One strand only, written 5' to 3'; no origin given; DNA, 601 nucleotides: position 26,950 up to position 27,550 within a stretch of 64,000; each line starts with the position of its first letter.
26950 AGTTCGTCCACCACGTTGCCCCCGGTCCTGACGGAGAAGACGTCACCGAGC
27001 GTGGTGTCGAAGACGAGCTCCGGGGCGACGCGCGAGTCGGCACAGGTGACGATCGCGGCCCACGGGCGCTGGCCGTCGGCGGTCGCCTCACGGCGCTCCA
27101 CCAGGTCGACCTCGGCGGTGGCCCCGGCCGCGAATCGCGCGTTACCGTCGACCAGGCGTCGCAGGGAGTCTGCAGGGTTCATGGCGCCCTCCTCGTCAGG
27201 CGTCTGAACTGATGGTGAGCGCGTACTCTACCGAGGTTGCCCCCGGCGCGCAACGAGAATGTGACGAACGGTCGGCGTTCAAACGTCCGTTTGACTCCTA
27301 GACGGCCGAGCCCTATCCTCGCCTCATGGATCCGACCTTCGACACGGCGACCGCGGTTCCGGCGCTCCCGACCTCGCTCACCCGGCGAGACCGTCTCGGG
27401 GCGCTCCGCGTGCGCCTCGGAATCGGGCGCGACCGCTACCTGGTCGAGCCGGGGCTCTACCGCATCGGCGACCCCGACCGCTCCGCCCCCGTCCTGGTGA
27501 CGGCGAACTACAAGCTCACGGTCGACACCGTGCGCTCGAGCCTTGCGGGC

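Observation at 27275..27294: Identical 20-bp sequence (perfect dyad core) upstream of hgcA and upstream of an ArsR-family gene 8.7 kb away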

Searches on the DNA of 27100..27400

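Call 61: search_rna_families(source=window, start=27100, end=27400, threshold=evalue, max_evalue=1)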
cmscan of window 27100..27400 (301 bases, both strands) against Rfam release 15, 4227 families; matches with E-value up to 1: 0.
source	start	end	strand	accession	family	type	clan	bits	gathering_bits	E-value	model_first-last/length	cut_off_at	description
